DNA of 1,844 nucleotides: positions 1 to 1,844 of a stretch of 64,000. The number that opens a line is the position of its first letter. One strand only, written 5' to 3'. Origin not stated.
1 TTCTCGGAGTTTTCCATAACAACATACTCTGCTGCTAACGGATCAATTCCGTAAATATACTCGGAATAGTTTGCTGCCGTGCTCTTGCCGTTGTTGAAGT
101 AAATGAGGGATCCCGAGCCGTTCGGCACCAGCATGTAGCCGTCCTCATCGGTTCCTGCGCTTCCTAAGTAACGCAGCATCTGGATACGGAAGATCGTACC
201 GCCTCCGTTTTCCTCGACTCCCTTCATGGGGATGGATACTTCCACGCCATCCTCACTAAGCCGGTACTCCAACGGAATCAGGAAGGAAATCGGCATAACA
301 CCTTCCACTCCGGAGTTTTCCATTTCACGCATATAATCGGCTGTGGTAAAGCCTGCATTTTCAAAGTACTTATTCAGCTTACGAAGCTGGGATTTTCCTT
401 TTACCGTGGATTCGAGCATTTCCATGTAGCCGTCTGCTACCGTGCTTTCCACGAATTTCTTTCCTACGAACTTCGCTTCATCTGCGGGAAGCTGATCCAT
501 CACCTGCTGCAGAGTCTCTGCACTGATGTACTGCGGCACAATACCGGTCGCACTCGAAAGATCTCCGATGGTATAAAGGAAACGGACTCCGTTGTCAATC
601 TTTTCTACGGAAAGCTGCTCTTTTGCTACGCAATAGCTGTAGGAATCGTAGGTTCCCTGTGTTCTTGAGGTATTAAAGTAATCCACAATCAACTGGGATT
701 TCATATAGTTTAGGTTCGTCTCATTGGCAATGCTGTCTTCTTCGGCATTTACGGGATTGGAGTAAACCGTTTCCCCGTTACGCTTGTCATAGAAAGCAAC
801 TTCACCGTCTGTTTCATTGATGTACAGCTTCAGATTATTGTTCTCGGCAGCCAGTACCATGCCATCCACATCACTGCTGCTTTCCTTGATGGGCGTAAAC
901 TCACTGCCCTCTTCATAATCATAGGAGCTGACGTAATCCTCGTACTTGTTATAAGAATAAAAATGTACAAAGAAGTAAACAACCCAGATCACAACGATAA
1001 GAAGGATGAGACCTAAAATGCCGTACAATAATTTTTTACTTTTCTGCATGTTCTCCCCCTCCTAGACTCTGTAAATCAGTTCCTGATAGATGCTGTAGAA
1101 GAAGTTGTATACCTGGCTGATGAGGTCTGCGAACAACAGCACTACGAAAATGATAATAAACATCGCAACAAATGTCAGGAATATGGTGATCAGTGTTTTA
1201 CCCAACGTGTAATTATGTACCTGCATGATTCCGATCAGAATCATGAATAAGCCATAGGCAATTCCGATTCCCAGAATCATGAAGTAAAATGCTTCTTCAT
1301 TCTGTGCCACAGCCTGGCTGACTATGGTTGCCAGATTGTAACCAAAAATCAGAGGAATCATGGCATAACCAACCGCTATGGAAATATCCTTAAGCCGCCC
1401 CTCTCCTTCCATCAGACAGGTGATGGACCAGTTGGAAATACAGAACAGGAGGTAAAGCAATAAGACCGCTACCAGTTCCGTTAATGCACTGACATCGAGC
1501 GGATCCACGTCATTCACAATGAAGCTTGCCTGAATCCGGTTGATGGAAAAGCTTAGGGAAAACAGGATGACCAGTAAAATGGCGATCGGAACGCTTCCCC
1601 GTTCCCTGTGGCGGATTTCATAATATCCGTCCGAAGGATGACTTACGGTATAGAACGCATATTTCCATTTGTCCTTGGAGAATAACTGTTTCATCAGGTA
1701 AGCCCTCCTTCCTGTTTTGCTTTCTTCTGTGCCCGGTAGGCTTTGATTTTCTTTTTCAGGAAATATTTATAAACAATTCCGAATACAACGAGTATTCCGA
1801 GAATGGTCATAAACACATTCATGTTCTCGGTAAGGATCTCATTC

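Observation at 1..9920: ABC glycan importer transcriptionally wired to three uncharacterised envelope proteins (NHL/TPR propeller, Yip1-like, DUF5696-like)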

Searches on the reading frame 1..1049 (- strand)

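Call 5: search_protein_families(library=pfam, proteins=[window:1-1049:-], max_evalue=0.01)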
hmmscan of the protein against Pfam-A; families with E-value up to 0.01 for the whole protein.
window:1-1049:- (349 aa): 1 family
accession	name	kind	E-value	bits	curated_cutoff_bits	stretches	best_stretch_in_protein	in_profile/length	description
PF18952.6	DUF5696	-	4.6e-29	101.8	25.6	1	241-341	6-108/612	Family of unknown function (DUF5696)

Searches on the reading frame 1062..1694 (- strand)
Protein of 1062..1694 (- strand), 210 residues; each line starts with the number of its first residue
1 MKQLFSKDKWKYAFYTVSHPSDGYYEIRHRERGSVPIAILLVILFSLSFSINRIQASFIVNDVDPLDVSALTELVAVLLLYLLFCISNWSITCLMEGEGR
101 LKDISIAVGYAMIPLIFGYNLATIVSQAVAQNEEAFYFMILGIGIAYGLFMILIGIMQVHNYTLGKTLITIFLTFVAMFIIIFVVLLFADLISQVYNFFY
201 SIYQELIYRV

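Call 5: search_protein_families(library=pfam, proteins=[window:1062-1694:-], max_evalue=0.01)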
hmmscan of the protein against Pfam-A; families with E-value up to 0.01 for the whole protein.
window:1062-1694:- (210 aa): 2 families
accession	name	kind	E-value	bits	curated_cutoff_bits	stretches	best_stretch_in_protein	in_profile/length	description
PF04893.22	Yip1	-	4.8e-15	56.3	28.6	1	16-185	3-172/173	Yip1 domain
PF00892.27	EamA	-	0.0062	17.3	28.2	1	37-121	2-79/135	EamA-like transporter family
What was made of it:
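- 1062..1694 (-): Five-helix Yip1-family membrane protein. Its start overlaps the NHL stop (ATGA). It is the C-terminal half of a single NHL-TPR-Yip1 protein in about half of the family. Call 5: Yip1, E 4.8e-15, above the cut-off.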

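Call 15: search_protein_families(library=ncbifam, proteins=[window:1062-1694:-], max_evalue=0.001)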
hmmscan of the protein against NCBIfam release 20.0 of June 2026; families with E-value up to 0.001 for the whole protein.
window:1062-1694:- (210 aa): 0 families
